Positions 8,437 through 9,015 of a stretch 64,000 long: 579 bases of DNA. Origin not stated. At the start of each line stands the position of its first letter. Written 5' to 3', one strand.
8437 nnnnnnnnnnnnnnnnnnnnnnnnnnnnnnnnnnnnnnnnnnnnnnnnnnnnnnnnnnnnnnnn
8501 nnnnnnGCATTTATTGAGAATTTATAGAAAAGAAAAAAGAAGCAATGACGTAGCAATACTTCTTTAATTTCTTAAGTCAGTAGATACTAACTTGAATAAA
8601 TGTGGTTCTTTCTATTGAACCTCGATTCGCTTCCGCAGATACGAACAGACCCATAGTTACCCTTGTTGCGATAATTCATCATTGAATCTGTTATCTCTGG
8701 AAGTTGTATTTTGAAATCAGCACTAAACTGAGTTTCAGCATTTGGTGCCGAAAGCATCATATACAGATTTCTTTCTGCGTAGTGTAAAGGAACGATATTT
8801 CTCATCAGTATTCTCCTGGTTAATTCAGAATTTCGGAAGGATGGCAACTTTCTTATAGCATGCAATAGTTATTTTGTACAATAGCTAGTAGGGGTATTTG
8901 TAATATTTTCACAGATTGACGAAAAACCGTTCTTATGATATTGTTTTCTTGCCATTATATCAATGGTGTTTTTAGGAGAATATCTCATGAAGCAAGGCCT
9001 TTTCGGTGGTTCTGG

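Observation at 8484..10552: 2-kb cassette inserted at the 3' end of hss, flanked by perfect 51-bp direct repeats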

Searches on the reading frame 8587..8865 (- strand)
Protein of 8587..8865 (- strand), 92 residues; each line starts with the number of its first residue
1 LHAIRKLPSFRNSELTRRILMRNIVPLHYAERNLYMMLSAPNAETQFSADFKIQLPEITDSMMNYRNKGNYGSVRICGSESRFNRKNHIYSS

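Call 8: search_protein_families(library=pfam, proteins=[window:8587-8865:-], max_evalue=0.01)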
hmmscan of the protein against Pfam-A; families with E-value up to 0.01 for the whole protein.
window:8587-8865:- (92 aa): 0 families

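Call 9: search_protein_families(library=ncbifam, proteins=[window:8587-8865:-], max_evalue=0.01)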
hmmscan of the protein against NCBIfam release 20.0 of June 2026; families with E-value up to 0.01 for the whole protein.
window:8587-8865:- (92 aa): 0 families

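Call 59: search_protein_families(library=phrogs, proteins=[window:8587-8865:-], max_evalue=0.01)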
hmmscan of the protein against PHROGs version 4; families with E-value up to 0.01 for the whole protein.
window:8587-8865:- (92 aa): 0 families

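Call 60: search_protein_families(library=padloc, proteins=[window:8587-8865:-], max_evalue=0.01)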
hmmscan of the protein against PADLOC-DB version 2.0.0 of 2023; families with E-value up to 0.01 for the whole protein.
window:8587-8865:- (92 aa): 0 families
